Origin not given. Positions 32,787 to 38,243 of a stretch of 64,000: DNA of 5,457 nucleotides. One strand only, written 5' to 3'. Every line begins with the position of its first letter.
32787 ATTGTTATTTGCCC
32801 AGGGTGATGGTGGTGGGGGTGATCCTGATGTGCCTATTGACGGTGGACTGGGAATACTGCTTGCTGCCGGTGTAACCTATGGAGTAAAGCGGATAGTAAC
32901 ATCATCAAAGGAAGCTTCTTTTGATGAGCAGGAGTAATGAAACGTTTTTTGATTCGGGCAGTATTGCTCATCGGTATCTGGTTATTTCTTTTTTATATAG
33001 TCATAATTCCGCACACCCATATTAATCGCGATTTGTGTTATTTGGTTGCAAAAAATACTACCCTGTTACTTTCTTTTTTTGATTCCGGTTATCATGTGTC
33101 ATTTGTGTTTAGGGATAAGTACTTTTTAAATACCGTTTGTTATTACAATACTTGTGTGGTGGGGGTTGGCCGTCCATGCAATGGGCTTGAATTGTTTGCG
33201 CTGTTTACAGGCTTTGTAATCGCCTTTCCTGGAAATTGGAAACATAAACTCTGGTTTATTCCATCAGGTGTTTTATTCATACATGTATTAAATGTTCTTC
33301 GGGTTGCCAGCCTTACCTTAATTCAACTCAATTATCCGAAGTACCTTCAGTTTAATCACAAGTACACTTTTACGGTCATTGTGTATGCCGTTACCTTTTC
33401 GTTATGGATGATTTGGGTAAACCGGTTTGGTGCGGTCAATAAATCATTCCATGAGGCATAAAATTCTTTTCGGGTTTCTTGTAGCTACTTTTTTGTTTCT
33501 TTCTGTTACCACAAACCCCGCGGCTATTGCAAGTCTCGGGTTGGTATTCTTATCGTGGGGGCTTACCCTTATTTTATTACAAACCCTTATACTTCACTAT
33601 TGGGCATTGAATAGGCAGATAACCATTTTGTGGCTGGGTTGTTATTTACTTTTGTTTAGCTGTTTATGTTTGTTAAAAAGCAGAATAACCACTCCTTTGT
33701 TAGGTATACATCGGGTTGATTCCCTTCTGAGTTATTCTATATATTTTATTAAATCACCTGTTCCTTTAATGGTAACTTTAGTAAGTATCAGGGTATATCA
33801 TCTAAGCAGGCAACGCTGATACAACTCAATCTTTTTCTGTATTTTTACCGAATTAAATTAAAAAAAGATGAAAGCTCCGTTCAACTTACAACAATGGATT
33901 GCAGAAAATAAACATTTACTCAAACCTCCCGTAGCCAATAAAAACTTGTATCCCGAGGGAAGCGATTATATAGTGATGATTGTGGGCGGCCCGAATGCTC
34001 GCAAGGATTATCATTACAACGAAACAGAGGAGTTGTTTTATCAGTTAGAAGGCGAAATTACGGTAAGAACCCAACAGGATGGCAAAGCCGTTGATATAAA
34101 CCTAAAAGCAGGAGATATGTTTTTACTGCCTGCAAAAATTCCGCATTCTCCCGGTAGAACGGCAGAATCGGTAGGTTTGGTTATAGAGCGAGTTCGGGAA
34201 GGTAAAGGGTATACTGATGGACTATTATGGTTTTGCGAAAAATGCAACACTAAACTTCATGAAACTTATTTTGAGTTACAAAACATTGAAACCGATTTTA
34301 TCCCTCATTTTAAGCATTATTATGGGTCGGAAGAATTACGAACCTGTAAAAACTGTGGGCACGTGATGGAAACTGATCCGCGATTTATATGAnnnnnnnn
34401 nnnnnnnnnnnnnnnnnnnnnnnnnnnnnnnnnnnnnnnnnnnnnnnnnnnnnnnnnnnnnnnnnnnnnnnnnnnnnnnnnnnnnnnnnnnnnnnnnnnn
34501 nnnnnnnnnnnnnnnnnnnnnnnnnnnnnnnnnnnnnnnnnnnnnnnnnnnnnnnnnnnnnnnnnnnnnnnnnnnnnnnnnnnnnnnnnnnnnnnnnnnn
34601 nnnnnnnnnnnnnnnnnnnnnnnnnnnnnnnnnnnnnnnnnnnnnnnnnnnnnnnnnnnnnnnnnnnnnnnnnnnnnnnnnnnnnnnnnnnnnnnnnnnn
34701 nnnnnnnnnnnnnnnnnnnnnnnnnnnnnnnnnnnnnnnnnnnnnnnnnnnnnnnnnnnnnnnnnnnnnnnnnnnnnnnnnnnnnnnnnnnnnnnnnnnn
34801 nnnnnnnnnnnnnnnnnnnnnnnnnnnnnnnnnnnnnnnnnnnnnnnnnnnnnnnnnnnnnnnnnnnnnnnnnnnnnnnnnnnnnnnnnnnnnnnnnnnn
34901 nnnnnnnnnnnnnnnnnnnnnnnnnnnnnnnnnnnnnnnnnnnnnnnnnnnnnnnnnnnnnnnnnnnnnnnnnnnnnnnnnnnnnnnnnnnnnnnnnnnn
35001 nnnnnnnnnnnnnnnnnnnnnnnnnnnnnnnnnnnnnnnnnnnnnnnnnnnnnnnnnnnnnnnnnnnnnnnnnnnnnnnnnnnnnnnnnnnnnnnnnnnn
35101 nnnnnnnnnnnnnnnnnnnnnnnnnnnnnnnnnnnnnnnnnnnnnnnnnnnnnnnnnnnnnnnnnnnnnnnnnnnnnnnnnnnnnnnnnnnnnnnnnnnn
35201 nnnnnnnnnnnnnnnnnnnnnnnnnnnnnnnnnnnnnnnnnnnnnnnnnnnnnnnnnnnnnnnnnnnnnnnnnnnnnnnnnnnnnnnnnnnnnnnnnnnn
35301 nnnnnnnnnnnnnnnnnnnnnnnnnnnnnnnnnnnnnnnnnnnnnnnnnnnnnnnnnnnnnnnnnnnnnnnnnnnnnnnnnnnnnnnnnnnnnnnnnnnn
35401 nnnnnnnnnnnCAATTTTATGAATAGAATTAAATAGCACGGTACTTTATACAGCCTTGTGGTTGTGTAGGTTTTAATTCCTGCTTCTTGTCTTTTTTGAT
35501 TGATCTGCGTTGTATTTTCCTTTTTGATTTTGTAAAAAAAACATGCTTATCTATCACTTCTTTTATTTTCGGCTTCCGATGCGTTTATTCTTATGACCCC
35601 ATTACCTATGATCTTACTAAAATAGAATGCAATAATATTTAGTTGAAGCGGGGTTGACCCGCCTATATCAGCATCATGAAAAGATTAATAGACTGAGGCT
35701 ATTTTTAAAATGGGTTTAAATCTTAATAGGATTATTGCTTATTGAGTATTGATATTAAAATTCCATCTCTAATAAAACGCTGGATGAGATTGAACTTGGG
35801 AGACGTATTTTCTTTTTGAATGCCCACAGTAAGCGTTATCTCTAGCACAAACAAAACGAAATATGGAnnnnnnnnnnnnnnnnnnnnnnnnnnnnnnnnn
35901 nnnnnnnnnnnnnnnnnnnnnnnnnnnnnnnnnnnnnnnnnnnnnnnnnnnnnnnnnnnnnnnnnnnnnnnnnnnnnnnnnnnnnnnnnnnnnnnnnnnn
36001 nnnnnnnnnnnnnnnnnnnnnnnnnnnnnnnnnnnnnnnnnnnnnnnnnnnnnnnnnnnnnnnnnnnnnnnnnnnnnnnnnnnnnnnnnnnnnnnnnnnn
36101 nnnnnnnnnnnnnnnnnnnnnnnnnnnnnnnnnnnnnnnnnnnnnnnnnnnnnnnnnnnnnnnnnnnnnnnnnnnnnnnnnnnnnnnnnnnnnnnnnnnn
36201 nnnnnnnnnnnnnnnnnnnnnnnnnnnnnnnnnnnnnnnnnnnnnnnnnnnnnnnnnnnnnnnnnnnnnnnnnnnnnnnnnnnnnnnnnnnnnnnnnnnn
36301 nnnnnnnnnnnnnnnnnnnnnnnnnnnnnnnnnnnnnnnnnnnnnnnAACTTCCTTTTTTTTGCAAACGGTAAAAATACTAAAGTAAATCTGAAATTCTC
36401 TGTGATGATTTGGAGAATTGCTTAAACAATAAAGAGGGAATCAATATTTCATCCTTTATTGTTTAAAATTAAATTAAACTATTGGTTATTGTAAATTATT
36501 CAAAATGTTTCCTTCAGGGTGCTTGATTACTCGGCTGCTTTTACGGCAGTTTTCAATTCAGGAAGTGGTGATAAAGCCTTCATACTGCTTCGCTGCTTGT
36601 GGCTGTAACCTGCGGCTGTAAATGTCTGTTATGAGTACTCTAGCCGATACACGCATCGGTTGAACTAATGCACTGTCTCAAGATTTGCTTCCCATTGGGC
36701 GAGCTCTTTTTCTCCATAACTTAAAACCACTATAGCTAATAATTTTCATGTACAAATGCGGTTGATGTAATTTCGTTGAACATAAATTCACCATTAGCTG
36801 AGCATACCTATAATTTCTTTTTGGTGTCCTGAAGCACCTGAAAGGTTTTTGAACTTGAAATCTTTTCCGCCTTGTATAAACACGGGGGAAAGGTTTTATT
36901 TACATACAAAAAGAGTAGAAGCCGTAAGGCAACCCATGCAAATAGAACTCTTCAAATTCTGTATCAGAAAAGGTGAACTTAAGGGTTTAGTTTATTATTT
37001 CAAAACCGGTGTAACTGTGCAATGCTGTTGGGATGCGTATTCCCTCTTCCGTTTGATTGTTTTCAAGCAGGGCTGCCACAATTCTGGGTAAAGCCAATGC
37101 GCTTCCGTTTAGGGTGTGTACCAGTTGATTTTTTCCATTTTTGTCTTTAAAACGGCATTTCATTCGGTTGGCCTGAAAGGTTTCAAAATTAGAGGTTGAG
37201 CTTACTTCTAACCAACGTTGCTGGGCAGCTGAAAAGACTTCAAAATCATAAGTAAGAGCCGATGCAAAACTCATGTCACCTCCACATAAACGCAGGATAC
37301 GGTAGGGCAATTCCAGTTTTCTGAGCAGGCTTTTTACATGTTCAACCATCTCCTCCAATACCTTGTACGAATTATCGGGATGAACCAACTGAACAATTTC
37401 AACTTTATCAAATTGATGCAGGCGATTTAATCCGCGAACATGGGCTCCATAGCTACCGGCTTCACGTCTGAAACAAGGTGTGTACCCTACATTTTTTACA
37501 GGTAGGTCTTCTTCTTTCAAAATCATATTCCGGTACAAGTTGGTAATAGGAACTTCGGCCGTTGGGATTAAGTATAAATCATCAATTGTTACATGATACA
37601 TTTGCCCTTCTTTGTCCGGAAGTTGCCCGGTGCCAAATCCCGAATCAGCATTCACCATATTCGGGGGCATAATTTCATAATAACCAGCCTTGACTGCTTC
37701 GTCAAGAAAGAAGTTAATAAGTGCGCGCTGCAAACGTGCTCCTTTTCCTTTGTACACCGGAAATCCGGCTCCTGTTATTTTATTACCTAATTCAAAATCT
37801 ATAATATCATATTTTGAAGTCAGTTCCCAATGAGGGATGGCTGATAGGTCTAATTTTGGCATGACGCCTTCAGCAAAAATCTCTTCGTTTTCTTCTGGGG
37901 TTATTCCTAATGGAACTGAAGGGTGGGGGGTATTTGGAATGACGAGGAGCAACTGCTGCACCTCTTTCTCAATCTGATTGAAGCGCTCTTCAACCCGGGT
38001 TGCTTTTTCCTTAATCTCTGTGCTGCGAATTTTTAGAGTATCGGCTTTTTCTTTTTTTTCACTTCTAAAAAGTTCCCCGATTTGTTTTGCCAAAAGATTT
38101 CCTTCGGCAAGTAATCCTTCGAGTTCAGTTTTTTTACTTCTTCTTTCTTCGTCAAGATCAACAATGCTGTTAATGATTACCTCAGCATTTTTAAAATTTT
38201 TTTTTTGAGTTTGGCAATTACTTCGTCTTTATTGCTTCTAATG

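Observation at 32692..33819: Translationally coupled cassette: sorting-signal mini-protein, XrtF-like exosortase, small membrane partner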

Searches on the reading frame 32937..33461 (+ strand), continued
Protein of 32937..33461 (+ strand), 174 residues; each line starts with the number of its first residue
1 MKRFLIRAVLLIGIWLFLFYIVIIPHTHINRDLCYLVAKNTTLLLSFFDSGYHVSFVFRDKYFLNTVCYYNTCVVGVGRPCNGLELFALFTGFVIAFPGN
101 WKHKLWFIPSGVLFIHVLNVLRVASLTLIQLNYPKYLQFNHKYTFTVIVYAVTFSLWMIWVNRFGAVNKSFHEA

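Call 40: list_cluster_members(proteins=[P0001, P0097, P0003])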
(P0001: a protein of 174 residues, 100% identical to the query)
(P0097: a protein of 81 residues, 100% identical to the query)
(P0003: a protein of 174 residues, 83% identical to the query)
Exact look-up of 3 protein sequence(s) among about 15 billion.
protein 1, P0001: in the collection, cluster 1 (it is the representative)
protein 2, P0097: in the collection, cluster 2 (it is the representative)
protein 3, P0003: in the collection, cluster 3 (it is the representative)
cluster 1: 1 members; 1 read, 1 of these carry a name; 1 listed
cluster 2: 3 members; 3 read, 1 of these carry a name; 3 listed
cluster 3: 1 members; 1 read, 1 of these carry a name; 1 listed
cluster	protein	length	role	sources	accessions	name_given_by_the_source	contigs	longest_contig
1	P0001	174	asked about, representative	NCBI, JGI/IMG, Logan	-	exosortase family protein XrtF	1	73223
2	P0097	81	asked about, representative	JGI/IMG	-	hypothetical protein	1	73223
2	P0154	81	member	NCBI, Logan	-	-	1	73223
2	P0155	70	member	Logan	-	-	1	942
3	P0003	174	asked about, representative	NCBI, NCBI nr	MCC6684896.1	MAG: exosortase family protein XrtF [Bacteroidia bacterium] | exosortase family protein XrtF [Bacteroidia bacterium]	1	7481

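Call 41: find_encoding_contigs(protein=P0001, flank=1500, max_places=3)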
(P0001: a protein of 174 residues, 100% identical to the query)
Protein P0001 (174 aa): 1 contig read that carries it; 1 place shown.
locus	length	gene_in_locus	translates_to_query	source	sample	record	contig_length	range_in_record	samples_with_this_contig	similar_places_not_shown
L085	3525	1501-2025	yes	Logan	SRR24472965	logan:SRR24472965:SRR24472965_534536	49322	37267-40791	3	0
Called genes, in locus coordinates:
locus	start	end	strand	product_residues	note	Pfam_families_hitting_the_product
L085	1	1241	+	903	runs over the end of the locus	PF18962:Por_Secre_tail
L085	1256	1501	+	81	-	PF28310:PID_CTERM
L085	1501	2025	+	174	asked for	PF09721:Exosortase_EpsH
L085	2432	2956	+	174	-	PF06052:3-HAO, PF07883:Cupin_2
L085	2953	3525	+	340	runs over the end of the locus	PF04909:Amidohydro_2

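Call 43: search_protein_families(library=ncbifam, proteins=[P0096, P0095, P0093, P0085, P0077, P0002, P0005, P0006, P0007, P0024], max_evalue=1e-15)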
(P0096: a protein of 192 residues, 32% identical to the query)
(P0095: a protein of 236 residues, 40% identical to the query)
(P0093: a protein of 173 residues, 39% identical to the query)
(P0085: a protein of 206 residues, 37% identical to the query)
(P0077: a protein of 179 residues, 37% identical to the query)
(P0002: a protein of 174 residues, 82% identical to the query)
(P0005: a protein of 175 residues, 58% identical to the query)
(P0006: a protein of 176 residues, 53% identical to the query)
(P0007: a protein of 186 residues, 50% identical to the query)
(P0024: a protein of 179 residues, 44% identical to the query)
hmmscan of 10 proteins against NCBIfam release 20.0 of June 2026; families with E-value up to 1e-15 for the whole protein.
P0096 (192 aa): 2 families
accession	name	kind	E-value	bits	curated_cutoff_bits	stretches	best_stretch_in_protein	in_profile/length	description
NF046081.1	exosort_XrtX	exception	3.9e-24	85.5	170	1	24-187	6-166/168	exosortase X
TIGR04128.1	exoso_Fjoh_1448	exception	8.2e-16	58.7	90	1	19-184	9-173/174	exosortase family protein XrtF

P0095 (236 aa): 3 families
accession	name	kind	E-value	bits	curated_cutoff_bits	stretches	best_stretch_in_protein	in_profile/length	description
NF046081.1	exosort_XrtX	exception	2.6e-35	121.8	170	1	17-134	2-116/168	exosortase X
NF007137.0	PRK09584.1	equivalog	1.9e-19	69.8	728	1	128-234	385-488/500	dipeptide/tripeptide permease DtpA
TIGR00924.1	yjdL_sub1_fam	subfamily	1.9e-16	60.2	130.2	1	128-232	384-475/475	oligopeptide:H+ symporter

P0093 (173 aa): 2 families
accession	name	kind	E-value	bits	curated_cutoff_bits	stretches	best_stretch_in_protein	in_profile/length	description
NF046081.1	exosort_XrtX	exception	1.2e-51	174.9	170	1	14-172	4-165/168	exosortase X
TIGR04128.1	exoso_Fjoh_1448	exception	6e-22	78.7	90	1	10-170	7-173/174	exosortase family protein XrtF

P0085 (206 aa): 2 families
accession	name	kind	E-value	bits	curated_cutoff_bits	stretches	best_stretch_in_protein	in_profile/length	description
NF046081.1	exosort_XrtX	exception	9.2e-50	168.8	170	1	14-174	2-161/168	exosortase X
TIGR04128.1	exoso_Fjoh_1448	exception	1.8e-20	73.8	90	1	14-175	6-172/174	exosortase family protein XrtF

P0077 (179 aa): 5 families
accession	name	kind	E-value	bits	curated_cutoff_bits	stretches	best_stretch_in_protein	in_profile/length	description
NF046081.1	exosort_XrtX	exception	8e-55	185.3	170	1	8-171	2-164/168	exosortase X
TIGR04128.1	exoso_Fjoh_1448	exception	8.7e-28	97.7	90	1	8-170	6-173/174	exosortase family protein XrtF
NF046083.1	exosort_XrtY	exception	8.6e-18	64.8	160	1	50-166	57-168/168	exosortase Y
TIGR04178.1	exo_archaeo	signature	1.7e-17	63.5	23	1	82-166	3-94/97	exosortase/archaeosortase family protein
TIGR04177.1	exosort_XrtH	exception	3.9e-16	59.4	86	0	11-170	5-156/158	exosortase H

P0002 (174 aa): 4 families
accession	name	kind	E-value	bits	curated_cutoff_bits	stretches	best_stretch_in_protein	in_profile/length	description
NF046081.1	exosort_XrtX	exception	3e-50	170.4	170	1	3-169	6-167/168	exosortase X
TIGR04128.1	exoso_Fjoh_1448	exception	3.5e-26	92.4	90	1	3-165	14-173/174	exosortase family protein XrtF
TIGR04178.1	exo_archaeo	signature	2.8e-16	59.6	23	1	77-161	3-94/97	exosortase/archaeosortase family protein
TIGR04177.1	exosort_XrtH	exception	9.2e-16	58.2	86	0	13-165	9-156/158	exosortase H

P0005 (175 aa): 3 families
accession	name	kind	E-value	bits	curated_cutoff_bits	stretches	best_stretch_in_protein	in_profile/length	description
NF046081.1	exosort_XrtX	exception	5.5e-56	189.1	170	1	5-172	4-166/168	exosortase X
TIGR04128.1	exoso_Fjoh_1448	exception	1.1e-25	90.8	90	1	8-170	11-174/174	exosortase family protein XrtF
TIGR04177.1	exosort_XrtH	exception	4.9e-16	59.1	86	1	79-169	66-156/158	exosortase H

P0006 (176 aa): 4 families
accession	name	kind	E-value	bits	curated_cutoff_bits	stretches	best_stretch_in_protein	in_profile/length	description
NF046081.1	exosort_XrtX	exception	1.2e-57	194.5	170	1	2-168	4-165/168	exosortase X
TIGR04128.1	exoso_Fjoh_1448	exception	3.2e-28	99.1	90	1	5-166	11-173/174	exosortase family protein XrtF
TIGR04177.1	exosort_XrtH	exception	1.1e-16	61.2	86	1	4-164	2-154/158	exosortase H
NF046083.1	exosort_XrtY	exception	2.2e-16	60.2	160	1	17-162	32-168/168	exosortase Y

P0007 (186 aa): 3 families
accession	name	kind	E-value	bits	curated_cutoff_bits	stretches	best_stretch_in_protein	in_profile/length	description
NF046081.1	exosort_XrtX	exception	1.7e-64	216.8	170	1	12-178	2-167/168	exosortase X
TIGR04128.1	exoso_Fjoh_1448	exception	2.8e-28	99.3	90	1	10-173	4-172/174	exosortase family protein XrtF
NF046083.1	exosort_XrtY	exception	6e-19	68.5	160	1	44-169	47-167/168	exosortase Y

P0024 (179 aa): 3 families
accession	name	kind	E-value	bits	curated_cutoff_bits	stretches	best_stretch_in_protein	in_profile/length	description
NF046081.1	exosort_XrtX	exception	4e-56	189.5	170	1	8-172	3-165/168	exosortase X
TIGR04128.1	exoso_Fjoh_1448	exception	2.1e-24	86.6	90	1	8-170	7-173/174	exosortase family protein XrtF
NF046083.1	exosort_XrtY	exception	2.7e-17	63.2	160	1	26-166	34-168/168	exosortase Y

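Call 69: search_dna_similar(query=window:32937-33461:+, collection=plasmids, mode=protein, max_evalue=0.00001, max_rows=20)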
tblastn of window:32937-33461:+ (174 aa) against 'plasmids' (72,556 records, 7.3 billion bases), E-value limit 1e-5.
No match.

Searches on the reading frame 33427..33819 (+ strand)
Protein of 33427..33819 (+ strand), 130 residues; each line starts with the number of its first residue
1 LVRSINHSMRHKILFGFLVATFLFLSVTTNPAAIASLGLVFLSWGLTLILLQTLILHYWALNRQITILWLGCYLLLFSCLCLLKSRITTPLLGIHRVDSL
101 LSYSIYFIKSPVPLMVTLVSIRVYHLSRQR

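Call 3: search_protein_families(library=ncbifam, proteins=[window:33427-33819:+], max_evalue=1)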
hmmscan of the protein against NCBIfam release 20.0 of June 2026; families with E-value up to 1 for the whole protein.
window:33427-33819:+ (130 aa): 1 family
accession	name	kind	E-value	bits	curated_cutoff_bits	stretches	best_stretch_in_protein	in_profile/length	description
NF033835.0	VraH_fam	subfamily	0.12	12.2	40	1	74-94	23-41/54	VraH family peptide resistance protein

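Call 4: search_protein_families(library=pfam, proteins=[window:33427-33819:+], max_evalue=1)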
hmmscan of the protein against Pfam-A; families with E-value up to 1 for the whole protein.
window:33427-33819:+ (130 aa): 0 families

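Call 15: search_protein_families(library=ncbifam, proteins=[window:33427-33819:+], max_evalue=10)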
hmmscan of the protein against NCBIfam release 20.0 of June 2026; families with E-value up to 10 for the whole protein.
window:33427-33819:+ (130 aa): 1 family
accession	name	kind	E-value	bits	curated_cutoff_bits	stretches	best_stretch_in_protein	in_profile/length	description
NF033835.0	VraH_fam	subfamily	0.12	12.2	40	1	74-94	23-41/54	VraH family peptide resistance protein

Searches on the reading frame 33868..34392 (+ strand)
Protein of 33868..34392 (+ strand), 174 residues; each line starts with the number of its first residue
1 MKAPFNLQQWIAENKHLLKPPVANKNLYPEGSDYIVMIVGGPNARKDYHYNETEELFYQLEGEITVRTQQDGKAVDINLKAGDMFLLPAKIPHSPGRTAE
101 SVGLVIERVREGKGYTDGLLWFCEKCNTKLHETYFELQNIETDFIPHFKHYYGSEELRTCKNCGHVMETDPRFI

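Call 3: search_protein_families(library=ncbifam, proteins=[window:33868-34392:+], max_evalue=1)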
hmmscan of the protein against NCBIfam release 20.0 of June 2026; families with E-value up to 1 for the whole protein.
window:33868-34392:+ (174 aa): 8 families
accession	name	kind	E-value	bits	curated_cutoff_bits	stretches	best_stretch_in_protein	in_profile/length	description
NF009763.0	PRK13264.1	equivalog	6.2e-78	260.8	220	1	2-171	5-172/178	3-hydroxyanthranilate 3,4-dioxygenase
TIGR03037.1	anthran_nbaC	equivalog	1.4e-65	220.1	145.95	1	5-165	1-159/159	3-hydroxyanthranilate 3,4-dioxygenase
TIGR03404.1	bicupin_oxalic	subfamily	0.0036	16.4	254.2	1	43-95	77-130/367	bicupin, oxalate decarboxylase family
NF009806.0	PRK13290.1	subfamily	0.016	15.2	128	1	43-93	45-93/130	ectoine synthase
TIGR04165.1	methano_modCys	hypoth_equivalog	0.035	14.4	60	1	140-169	20-48/50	TIGR04165 family Cys-rich peptide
NF045645.1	DVU_1557_fam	equivalog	0.035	14.3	60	1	121-167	3-40/60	DVU_1557 family redox protein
TIGR03890.1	nif11_cupin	hypoth_equivalog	0.23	11.1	159.45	1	48-99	110-159/171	Nif11 domain/cupin domain-containing protein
NF045720.1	rubredox_RCKP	subfamily_domain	0.72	9.5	45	0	159-169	5-15/34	RCKP-type rubredoxin-like domain-containing protein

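Call 4: search_protein_families(library=pfam, proteins=[window:33868-34392:+], max_evalue=1)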
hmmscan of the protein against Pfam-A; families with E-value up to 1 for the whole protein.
window:33868-34392:+ (174 aa): 17 families
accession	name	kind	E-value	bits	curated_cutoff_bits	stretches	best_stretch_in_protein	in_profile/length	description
PF06052.18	3-HAO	-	3.6e-55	186.2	25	1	3-152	5-151/151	3-hydroxyanthranilic acid dioxygenase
PF07883.17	Cupin_2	-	1.8e-08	34.4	27.2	1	42-97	7-58/70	Cupin domain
PF05899.18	Cupin_3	-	3.2e-05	24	23.5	1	50-91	23-60/74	EutQ-like cupin domain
PF00190.28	Cupin_1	-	0.00037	20.5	22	1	36-94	36-98/151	Cupin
PF02311.25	AraC_binding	-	0.0011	19.2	21.1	1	40-94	10-60/135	AraC-like ligand binding domain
PF12773.13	DZR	-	0.0081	16.7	27.3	1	122-173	14-40/45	Double zinc ribbon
PF08271.17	Zn_Ribbon_TF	-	0.0089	16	29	1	154-170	17-32/43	TFIIB zinc-binding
PF08007.18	JmjC_2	-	0.012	15.6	22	1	69-103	79-114/127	JmjC domain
PF03079.20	ARD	-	0.017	15.7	27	1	49-93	88-133/157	ARD/ARD' family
PF02132.21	RecR_ZnF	-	0.077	13.3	22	1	158-171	2-15/21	RecR, Cys4-zinc finger domain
PF23145.1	Zf_2nd_IFT121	-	0.11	12.6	25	0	120-136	16-32/45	IFT121, second zinc finger domain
PF12852.13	Cupin_6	-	0.11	12.6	26.7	1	55-94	36-73/183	Cupin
PF06339.18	Ectoine_synth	-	0.13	13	27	1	43-90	45-90/127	Ectoine synthase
PF17032.10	Zn_ribbon_15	-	0.15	13.3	28.9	1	122-170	2-50/73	zinc-ribbon family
PF24292.1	DUF7479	-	0.17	12.5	27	0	121-166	3-39/60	Domain of unknown function (DUF7479)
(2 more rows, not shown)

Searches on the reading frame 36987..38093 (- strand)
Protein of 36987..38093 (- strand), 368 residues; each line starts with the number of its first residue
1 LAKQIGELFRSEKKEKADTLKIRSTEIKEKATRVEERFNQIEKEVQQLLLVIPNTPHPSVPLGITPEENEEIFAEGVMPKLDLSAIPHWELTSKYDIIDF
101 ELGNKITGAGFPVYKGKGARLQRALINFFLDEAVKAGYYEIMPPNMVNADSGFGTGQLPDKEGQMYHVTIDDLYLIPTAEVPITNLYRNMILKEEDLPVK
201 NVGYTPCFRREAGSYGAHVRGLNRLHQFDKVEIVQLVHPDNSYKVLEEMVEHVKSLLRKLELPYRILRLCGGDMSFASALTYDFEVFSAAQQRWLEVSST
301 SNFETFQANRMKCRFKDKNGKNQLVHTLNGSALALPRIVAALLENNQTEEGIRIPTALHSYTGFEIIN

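Call 33: search_protein_families(library=pfam, proteins=[window:36987-38093:-], max_evalue=0.00001)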
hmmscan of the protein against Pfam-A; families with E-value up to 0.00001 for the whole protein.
window:36987-38093:- (368 aa): 2 families
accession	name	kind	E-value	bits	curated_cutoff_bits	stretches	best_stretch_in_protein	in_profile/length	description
PF00587.30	tRNA-synt_2b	-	1.3e-39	136.5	29.3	1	171-346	9-179/179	tRNA synthetase class II core domain (G, H, P, S and T)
PF02403.27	Seryl_tRNA_N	-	2.2e-07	31.5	28.2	1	2-56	56-108/108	Seryl-tRNA synthetase N-terminal domain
